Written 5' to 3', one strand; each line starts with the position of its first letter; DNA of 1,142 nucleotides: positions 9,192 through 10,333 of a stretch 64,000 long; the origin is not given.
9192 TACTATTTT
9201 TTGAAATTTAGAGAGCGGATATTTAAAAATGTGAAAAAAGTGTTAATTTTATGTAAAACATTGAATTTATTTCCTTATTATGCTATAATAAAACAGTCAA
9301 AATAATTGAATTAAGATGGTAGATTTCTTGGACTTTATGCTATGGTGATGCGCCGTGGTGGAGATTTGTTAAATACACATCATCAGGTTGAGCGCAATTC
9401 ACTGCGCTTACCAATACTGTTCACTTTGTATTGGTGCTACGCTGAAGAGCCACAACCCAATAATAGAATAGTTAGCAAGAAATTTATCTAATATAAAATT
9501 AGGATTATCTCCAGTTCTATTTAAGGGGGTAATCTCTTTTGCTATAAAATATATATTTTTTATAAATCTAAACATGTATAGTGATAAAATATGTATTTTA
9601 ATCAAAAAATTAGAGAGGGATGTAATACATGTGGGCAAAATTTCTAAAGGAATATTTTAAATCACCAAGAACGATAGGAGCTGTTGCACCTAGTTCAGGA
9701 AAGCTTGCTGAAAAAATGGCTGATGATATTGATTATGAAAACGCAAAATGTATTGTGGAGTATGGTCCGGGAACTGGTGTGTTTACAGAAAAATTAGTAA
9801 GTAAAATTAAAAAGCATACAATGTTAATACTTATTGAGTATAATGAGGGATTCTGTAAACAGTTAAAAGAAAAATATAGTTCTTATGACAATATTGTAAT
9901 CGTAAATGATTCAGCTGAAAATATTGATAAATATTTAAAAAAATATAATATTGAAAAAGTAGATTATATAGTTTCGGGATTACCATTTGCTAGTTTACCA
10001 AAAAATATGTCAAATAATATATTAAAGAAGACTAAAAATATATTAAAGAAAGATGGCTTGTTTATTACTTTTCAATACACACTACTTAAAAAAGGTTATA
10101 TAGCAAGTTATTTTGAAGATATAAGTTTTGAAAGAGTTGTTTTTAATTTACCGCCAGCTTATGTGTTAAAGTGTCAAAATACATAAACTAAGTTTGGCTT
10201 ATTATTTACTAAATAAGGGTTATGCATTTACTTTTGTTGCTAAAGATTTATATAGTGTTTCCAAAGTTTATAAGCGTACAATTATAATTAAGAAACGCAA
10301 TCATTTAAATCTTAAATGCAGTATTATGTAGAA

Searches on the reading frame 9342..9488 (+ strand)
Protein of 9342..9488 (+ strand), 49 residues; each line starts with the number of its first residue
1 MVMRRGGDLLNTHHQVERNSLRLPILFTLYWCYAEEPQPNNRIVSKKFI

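Call 9: search_protein_families(library=pfam, proteins=[window:9342-9488:+], max_evalue=0.01)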
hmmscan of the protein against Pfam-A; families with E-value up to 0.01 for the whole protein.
window:9342-9488:+ (49 aa): 0 families

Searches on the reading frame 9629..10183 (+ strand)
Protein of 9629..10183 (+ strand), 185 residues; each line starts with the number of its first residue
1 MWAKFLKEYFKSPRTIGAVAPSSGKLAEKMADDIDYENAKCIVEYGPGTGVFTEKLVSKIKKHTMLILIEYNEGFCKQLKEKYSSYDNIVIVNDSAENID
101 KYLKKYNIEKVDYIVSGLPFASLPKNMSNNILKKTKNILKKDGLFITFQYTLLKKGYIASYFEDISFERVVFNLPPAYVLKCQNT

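Call 8: find_homologous_proteins(query=window:9629-10183:+)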
Query window:9629-10183:+ (185 aa): 2887 proteins with E <= 0.001 among 3087 candidates; the best 120 are listed.
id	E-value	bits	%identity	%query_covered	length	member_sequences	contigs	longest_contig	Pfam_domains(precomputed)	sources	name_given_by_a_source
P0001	3.7e-117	407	100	100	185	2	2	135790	PF00398.27,PF13649.13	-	-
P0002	2.5e-102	358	85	100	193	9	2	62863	PF00398.27,PF13649.13,PF08242.19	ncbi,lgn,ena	-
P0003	4.7e-101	354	83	100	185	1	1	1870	PF00398.27,PF13649.13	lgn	-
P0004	2.7e-100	352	83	100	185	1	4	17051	PF00398.27,PF13649.13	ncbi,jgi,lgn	jgi:phospholipid N-methyltransferase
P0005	1.6e-99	349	84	99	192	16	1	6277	PF00398.27,PF13649.13,PF08242.19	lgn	-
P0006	9.6e-99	347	82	100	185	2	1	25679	PF00398.27,PF13649.13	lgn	-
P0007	1.8e-98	346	83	100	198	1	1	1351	PF13847.13,PF00398.27,PF13649.13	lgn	-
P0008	6.6e-98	344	81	100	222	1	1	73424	PF00398.27,PF13649.13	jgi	jgi:phospholipid N-methyltransferase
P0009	5.5e-97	341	81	100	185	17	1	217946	PF00398.27,PF13649.13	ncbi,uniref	ncbi:class I SAM-dependent methyltransferase [Clostridium diolis]|uniref:class I SAM-dependent methy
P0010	2.9e-96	339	82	100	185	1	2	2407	PF00398.27,PF13649.13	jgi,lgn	jgi:phospholipid N-methyltransferase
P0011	1.5e-95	336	81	100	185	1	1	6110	PF13847.13,PF00398.27,PF13649.13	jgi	jgi:phospholipid N-methyltransferase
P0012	4.5e-95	335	78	99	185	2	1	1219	PF00398.27,PF13649.13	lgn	-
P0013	7.7e-95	334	79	100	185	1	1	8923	PF13847.13,PF00398.27,PF13649.13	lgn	-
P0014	9.5e-95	334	80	100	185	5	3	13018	PF13847.13,PF00398.27,PF13649.13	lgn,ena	-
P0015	2.8e-94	332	79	100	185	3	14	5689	PF13847.13,PF00398.27,PF13649.13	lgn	-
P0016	3.1e-94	332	79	100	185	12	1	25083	PF13847.13,PF00398.27,PF13649.13,PF08242.19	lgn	-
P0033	7.5e-87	308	73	99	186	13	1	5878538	PF00398.27,PF13649.13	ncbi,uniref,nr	ncbi:rRNA adenine N-6-methyltransferase family protein [Clostridium sp. OS1-26]|uniref:class I SAM-d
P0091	3.1e-81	290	72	98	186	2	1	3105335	PF00398.27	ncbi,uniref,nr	ncbi:ribosomal RNA adenine methylase transferase [Gottschalkia acidurici 9a]|uniref:Ribosomal RNA ad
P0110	2.4e-79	284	69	98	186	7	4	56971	PF00398.27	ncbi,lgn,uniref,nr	ncbi:Phospholipid N-methyltransferase [Anaerosporobacter mobilis DSM 15930]|uniref:Phospholipid N-me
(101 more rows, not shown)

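Call 9: search_protein_families(library=pfam, proteins=[window:9629-10183:+], max_evalue=0.01)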
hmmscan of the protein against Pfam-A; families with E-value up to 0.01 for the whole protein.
window:9629-10183:+ (185 aa): 8 families
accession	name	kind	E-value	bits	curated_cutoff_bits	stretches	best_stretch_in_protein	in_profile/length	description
PF00398.26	RrnaAD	-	3.2e-11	43.3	24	1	25-137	17-121/263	Ribosomal RNA adenine dimethylase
PF13649.12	Methyltransf_25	-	8.1e-07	30.1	27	1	42-143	1-97/97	Methyltransferase domain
PF13847.12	Methyltransf_31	-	8.5e-05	22.7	27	1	41-147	6-109/145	Methyltransferase domain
PF08241.18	Methyltransf_11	-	0.00025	22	21.2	1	44-146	2-94/95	Methyltransferase domain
PF01795.25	Methyltransf_5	-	0.00042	20.3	27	1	28-118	10-100/309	MraW methylase family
PF01564.23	Spermine_synth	-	0.00091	19.3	22.9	1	69-159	55-142/186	Spermine/spermidine synthase domain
PF02254.24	TrkA_N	-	0.0029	18.4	23.8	1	48-118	5-70/116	TrkA-N domain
PF05175.20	MTS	-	0.0065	16.6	23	1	33-151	26-143/170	Methyltransferase small domain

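Call 10: find_encoding_contigs(protein=P0009, flank=3000, max_places=2)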
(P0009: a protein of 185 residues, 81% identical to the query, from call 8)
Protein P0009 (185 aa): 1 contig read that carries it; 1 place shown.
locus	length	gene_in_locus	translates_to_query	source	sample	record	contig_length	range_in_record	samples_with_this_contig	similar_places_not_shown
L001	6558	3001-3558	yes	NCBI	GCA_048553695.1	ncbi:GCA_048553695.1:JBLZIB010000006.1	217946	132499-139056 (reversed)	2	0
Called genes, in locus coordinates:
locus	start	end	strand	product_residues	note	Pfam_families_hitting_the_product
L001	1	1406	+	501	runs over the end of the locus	PF13347:MFS_2, PF07690:MFS_1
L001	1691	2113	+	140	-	PF01230:HIT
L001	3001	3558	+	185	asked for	PF00398:RrnaAD, PF13649:Methyltransf_25 (weak)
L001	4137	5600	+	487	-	PF00532:Peripla_BP_1, PF13407:Peripla_BP_4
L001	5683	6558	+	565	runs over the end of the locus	PF04791:LMBR1 (weak), PF00672:HAMP, PF00015:MCPsignal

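Call 11: find_encoding_contigs(protein=P0033, flank=3000, max_places=2)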
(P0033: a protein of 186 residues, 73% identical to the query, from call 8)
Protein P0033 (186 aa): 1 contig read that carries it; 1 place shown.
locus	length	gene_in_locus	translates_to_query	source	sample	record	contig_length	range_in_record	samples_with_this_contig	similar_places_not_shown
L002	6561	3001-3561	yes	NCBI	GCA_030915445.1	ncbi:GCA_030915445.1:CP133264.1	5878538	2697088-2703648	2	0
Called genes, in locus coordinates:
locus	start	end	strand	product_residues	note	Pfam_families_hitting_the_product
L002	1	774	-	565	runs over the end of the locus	-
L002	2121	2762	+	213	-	PF09335:VTT_dom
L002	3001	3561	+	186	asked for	PF00398:RrnaAD, PF13649:Methyltransf_25 (weak)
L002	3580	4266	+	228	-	PF00072:Response_reg, PF00486:Trans_reg_C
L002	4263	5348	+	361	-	PF00672:HAMP (weak), PF00512:HisKA, PF02518:HATPase_c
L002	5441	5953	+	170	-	PF00583:Acetyltransf_1, PF13673:Acetyltransf_10, PF13420:Acetyltransf_4 (weak), PF13508:Acetyltransf_7, PF14542:Acetyltransf_CG (weak)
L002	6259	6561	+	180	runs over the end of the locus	PF13302:Acetyltransf_3, PF13420:Acetyltransf_4, PF00583:Acetyltransf_1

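Call 12: find_encoding_contigs(protein=P0091, flank=3000, max_places=2)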
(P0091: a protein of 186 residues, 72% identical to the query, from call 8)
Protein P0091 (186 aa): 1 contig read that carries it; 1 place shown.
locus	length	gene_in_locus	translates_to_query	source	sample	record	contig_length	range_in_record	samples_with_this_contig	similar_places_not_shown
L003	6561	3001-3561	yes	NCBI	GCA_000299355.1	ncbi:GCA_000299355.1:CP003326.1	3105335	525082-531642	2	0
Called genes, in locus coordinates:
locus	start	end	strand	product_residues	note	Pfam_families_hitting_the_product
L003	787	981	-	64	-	-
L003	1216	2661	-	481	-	PF07995:GSDH (faint)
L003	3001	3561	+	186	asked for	PF00398:RrnaAD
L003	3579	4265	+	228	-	PF00072:Response_reg, PF00486:Trans_reg_C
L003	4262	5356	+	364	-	PF00672:HAMP (weak), PF00512:HisKA, PF02518:HATPase_c, PF14501:HATPase_c_5 (weak)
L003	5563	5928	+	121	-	PF00903:Glyoxalase, PF12681:Glyoxalase_2, PF13669:Glyoxalase_4 (weak)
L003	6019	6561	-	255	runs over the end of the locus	PF12833:HTH_18, PF00165:HTH_AraC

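Call 13: find_encoding_contigs(protein=P0110, flank=3000, max_places=2)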
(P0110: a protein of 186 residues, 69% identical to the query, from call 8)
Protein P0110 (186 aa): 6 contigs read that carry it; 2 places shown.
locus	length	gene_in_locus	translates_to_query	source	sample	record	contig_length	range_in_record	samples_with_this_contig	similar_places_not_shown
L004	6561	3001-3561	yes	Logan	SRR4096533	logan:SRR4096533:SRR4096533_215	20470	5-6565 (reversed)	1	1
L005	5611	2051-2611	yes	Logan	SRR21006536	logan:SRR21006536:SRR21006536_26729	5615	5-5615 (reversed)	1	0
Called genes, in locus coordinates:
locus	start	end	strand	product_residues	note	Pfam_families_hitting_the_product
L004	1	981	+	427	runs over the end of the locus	PF03313:SDH_alpha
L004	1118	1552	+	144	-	PF01741:MscL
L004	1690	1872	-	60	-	-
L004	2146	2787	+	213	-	PF02589:LUD_dom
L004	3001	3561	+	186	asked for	PF00398:RrnaAD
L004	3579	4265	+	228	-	PF00072:Response_reg, PF00486:Trans_reg_C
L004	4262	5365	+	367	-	PF00672:HAMP, PF00512:HisKA, PF02518:HATPase_c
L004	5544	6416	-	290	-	PF01073:3Beta_HSD, PF01370:Epimerase (faint), PF05368:NmrA, PF13460:NAD_binding_10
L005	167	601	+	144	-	PF01741:MscL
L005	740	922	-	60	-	-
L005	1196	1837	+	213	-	PF02589:LUD_dom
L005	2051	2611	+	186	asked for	PF00398:RrnaAD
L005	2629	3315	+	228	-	PF00072:Response_reg, PF00486:Trans_reg_C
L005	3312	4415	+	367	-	PF00672:HAMP, PF00512:HisKA, PF02518:HATPase_c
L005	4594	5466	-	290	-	PF01073:3Beta_HSD, PF01370:Epimerase (faint), PF05368:NmrA, PF13460:NAD_binding_10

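Call 18: find_encoding_contigs(protein=P0002, flank=2500, max_places=3)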
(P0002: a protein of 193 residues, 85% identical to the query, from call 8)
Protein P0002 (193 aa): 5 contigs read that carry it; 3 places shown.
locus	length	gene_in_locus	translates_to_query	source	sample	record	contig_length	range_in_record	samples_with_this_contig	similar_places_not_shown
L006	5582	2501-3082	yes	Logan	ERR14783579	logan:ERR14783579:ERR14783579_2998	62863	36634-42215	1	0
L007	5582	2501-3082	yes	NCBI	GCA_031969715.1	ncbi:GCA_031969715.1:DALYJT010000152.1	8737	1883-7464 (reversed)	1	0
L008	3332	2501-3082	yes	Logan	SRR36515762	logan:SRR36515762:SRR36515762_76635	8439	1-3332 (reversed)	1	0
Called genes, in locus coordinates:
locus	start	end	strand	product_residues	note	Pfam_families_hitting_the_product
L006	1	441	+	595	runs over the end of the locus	-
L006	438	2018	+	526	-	PF00078:RVT_1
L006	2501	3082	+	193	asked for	PF00398:RrnaAD, PF08242:Methyltransf_12 (weak), PF13649:Methyltransf_25 (weak)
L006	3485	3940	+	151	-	PF13404:HTH_AsnC-type, PF13412:HTH_24, PF01037:AsnC_trans_reg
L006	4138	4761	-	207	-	PF13189:Cytidylate_kin2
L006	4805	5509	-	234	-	PF00005:ABC_tran, PF13304:AAA_21 (faint)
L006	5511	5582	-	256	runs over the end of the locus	PF13476:AAA_23 (faint), PF00005:ABC_tran, PF13304:AAA_21 (faint), PF12399:BCA_ABC_TP_C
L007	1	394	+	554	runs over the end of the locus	?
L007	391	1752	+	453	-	-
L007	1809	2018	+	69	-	-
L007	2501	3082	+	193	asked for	PF00398:RrnaAD, PF08242:Methyltransf_12 (weak), PF13649:Methyltransf_25 (weak)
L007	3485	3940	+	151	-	PF13404:HTH_AsnC-type, PF13412:HTH_24, PF01037:AsnC_trans_reg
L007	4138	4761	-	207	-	PF13189:Cytidylate_kin2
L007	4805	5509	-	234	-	PF00005:ABC_tran, PF13304:AAA_21 (faint)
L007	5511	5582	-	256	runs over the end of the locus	PF13476:AAA_23 (faint), PF00005:ABC_tran, PF13304:AAA_21 (faint), PF12399:BCA_ABC_TP_C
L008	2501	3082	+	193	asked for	PF00398:RrnaAD, PF08242:Methyltransf_12 (weak), PF13649:Methyltransf_25 (weak)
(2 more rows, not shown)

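Call 19: find_encoding_contigs(protein=P0004, flank=2500, max_places=3)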
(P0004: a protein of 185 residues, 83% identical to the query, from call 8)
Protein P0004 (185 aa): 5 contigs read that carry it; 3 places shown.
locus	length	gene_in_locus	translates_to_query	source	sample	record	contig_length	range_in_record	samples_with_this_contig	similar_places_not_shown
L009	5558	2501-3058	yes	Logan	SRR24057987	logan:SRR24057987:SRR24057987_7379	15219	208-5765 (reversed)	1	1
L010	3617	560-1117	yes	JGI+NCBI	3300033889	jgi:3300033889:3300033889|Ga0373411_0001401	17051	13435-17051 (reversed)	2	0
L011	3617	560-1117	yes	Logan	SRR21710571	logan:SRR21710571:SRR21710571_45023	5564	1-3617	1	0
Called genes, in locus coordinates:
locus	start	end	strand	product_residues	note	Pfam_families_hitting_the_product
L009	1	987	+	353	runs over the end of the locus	PF00465:Fe-ADH, PF13685:Fe-ADH_2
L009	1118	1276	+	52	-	-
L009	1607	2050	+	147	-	PF00583:Acetyltransf_1, PF13673:Acetyltransf_10, PF13508:Acetyltransf_7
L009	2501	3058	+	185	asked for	PF00398:RrnaAD, PF13649:Methyltransf_25 (weak)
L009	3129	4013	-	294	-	PF00149:Metallophos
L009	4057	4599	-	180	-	-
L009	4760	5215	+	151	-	PF13404:HTH_AsnC-type, PF13412:HTH_24, PF01037:AsnC_trans_reg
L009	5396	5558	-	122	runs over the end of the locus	?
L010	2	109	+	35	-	?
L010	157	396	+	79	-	-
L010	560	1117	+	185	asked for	PF00398:RrnaAD, PF13649:Methyltransf_25 (weak)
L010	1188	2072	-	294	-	PF00149:Metallophos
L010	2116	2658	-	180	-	-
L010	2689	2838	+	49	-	-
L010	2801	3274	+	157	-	PF13404:HTH_AsnC-type, PF13412:HTH_24, PF01037:AsnC_trans_reg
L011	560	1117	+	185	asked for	PF00398:RrnaAD, PF13649:Methyltransf_25 (weak)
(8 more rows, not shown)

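Call 20: find_encoding_contigs(protein=P0008, flank=2500, max_places=3)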
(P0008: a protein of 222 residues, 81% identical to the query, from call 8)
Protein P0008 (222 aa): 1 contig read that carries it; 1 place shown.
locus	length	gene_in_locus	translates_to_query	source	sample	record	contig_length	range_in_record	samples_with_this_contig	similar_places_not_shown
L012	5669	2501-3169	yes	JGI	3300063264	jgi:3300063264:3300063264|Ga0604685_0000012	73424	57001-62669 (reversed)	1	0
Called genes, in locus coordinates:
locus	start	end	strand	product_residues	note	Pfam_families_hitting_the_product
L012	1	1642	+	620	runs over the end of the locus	PF13520:AA_permease_2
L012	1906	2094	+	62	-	-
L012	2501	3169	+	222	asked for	PF00398:RrnaAD, PF13649:Methyltransf_25 (weak)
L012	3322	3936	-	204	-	PF02659:Mntp (weak)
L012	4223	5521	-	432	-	PF01566:Nramp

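Call 21: find_encoding_contigs(protein=P0016, flank=2500, max_places=3)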
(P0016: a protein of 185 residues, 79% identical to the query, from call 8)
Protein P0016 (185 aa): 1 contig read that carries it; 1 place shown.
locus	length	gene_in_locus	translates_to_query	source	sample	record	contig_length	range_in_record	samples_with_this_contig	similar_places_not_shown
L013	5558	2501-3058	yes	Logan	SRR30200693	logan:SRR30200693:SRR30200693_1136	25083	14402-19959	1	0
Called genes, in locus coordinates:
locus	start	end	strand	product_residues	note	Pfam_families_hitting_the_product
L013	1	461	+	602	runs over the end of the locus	-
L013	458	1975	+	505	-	PF00078:RVT_1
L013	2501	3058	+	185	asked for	PF00398:RrnaAD, PF13847:Methyltransf_31 (weak), PF08242:Methyltransf_12 (weak), PF13649:Methyltransf_25 (weak)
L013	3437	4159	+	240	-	PF00072:Response_reg, PF00486:Trans_reg_C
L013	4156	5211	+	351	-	PF00512:HisKA, PF02518:HATPase_c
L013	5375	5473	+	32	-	-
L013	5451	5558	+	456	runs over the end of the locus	PF01554:MatE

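Call 24: search_protein_families(library=padloc, proteins=[L006:438-2015:+, L013:458-1972:+, L006:1-438:+, window:9629-10183:+], max_evalue=0.01)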
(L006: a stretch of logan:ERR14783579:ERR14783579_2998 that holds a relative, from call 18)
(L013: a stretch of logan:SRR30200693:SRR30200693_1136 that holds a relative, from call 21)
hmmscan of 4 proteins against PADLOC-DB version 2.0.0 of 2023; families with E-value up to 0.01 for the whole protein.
L006:438-2015:+ (526 aa): 46 families (the best 25 are shown)
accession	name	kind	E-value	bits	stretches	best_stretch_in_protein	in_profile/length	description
PDLC02956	RT_XIII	-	8.2e-155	514.4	1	2-519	5-426/469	-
PDLC02946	RT_III-A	-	7.7e-78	259.9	3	351-511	163-322/330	-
PDLC02941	RT_II-A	-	2.8e-75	251.3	3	354-516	145-296/309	-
PDLC02949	RT_other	-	4.3e-74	248.5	2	294-507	248-459/481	-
PDLC02945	RT_III-A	-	2.7e-72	241.8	2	284-510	120-352/362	-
PDLC03740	RT_outgroup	-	1.5e-70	236.5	2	293-507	184-396/407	retron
PDLC02962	RT-TIR_XII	-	2.2e-70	235.9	3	354-483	148-282/478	single gene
PDLC02943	RT_III-A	-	2.3e-70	235.1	2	296-505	114-305/322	-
PDLC02960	RT-Protease_XI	-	3e-69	232.3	2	294-502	96-301/506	single gene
PDLC02959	RT-Protease_XI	-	3.1e-69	232.3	2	294-502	98-304/510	single gene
PDLC02961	RT-TIR_XII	-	8.6e-69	230.7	3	354-482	150-283/475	single gene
PDLC02944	RT_III-A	-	7.5e-68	228.1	2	297-508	135-360/597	-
PDLC02942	RT_III-A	-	3.3e-67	225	2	290-504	128-323/341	-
PDLC02967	RT-Toprim_I-C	-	3.1e-62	209.1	1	175-504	6-299/549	single gene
PDLC02966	RT-Toprim_I-C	-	1.3e-59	200.2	1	176-507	16-323/568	single gene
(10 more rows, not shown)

L013:458-1972:+ (505 aa): 51 families (the best 25 are shown)
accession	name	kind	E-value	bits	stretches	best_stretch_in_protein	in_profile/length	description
PDLC02956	RT_XIII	-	1.6e-162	539.8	1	2-493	5-420/469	-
PDLC02946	RT_III-A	-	3.2e-83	277.6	1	162-485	21-316/330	-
PDLC02949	RT_other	-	4.6e-79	264.8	1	73-487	60-459/481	-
PDLC02941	RT_II-A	-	7.5e-79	263.1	2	334-489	145-289/309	-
PDLC02959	RT-Protease_XI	-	8.3e-79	263.8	1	175-483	8-305/510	single gene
PDLC02960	RT-Protease_XI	-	9.2e-79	263.7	1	176-483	7-302/506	single gene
PDLC02943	RT_III-A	-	9.7e-78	259.3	2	331-484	151-304/322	-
PDLC02945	RT_III-A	-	1.5e-77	259.1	1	163-485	28-347/362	-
PDLC02961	RT-TIR_XII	-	4.4e-76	254.7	2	334-459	150-280/475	single gene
PDLC02962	RT-TIR_XII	-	8.2e-76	253.8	2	334-463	148-282/478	single gene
PDLC03740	RT_outgroup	-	3.2e-75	251.9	1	159-487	71-396/407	retron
PDLC02967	RT-Toprim_I-C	-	6.6e-72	241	1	175-483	6-298/549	single gene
PDLC02944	RT_III-A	-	1.1e-71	240.7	1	170-487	37-359/597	-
PDLC02942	RT_III-A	-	1e-69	233.2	1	163-483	30-322/341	-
PDLC02964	RT-Toprim_I-C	-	6.9e-68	227.7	1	175-483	6-299/554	single gene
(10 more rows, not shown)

L006:1-438:+ (146 aa): 1 family
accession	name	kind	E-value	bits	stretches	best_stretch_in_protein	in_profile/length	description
PDLC02972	SWIM_XIII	-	2.1e-18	64.2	1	2-123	402-504/509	-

window:9629-10183:+ (185 aa): 1 family
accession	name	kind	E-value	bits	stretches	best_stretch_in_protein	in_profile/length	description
PDLC04134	mad2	-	8e-14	49.3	1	5-165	261-416/492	mads_2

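Call 25: search_protein_families(library=pfam, proteins=[L006:438-2015:+, L013:458-1972:+, L006:1-438:+, L013:3-458:+], max_evalue=0.01)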
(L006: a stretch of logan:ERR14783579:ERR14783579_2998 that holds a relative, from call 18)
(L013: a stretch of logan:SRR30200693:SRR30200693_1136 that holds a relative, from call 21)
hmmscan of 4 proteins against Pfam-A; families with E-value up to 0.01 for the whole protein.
L006:438-2015:+ (526 aa): 2 families
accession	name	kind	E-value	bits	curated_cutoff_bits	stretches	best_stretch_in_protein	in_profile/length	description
PF00078.32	RVT_1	-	4.4e-22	79.2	29.6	1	212-440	1-194/205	Reverse transcriptase (RNA-dependent DNA polymerase)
PF11488.14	Lge1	-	0.0037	17.8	25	0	69-97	13-41/71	Transcriptional regulatory protein LGE1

L013:458-1972:+ (505 aa): 2 families
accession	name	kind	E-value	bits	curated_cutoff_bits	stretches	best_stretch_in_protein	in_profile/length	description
PF00078.32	RVT_1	-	5.4e-26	92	29.6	1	212-421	1-195/205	Reverse transcriptase (RNA-dependent DNA polymerase)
PF11488.14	Lge1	-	0.0054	17.3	25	0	65-95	10-39/71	Transcriptional regulatory protein LGE1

L006:1-438:+ (146 aa): 1 family
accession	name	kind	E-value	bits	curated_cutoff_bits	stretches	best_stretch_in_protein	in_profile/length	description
PF04434.22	SWIM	-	0.0015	18.4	19.6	1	87-120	7-35/38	SWIM zinc finger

L013:3-458:+ (152 aa): 1 family
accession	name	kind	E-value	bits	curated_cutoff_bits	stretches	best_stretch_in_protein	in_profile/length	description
PF04434.22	SWIM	-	0.00083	19.3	19.6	1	93-126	7-35/38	SWIM zinc finger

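Call 38: find_related_loci(query=A2, collection=genome_contigs, flank=3500)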
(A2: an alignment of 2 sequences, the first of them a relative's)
Query A2 (526 aa) in genome_contigs; peptide patterns used: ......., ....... (x = any residue, [..] = any of these).
171 stretches matched a pattern; 8 encode a relative of the query (tblastn E <= 1e-3); 8 distinct loci.
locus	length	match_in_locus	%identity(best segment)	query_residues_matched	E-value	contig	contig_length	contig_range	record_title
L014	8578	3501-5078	100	1-526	0e+0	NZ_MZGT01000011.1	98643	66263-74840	Clostridium chromiireducens strain DSM 23318 CLCHR_contig000011, whole genome shotgun sequence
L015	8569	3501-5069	75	1-517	0e+0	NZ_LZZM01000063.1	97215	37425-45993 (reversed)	Clostridium puniceum strain DSM 2619 CLPUN_contig000063, whole genome shotgun sequence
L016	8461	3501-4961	68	10-520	0e+0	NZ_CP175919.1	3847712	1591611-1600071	Clostridium sp. FAM 1755 chromosome, complete genome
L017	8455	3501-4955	69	12-520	0e+0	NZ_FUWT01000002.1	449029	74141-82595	Clostridium tetani strain ATCC 19406, whole genome shotgun sequence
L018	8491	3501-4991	66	1-518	0e+0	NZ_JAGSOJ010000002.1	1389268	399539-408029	Oceanirhabdus seepicola strain ZWT Scaffold2, whole genome shotgun sequence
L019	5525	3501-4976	58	1-518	0e+0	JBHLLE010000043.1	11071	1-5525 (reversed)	MAG: Candidatus Hermodarchaeota archaeon isolate DZ1M.378 DZ1M.378@24701, whole genome shotgun sequence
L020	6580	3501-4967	58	8-522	0e+0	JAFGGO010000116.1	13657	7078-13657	MAG: Promethearchaeota archaeon isolate Zod_Metabat.1389 k87_8589447, whole genome shotgun sequence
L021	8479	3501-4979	60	1-519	0e+0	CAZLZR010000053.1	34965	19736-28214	MAG TPA_asm: uncultured Acetivibrio sp. isolate binchicken_co152_19 genome assembly, contig: NODE_1429_length_34965_cov_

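Call 75: search_protein_families(library=pfam, proteins=[L014:81-1691:+], max_evalue=0.001)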
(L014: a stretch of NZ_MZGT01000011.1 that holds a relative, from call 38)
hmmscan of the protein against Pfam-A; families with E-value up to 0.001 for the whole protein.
L014:81-1691:+ (537 aa): 0 families
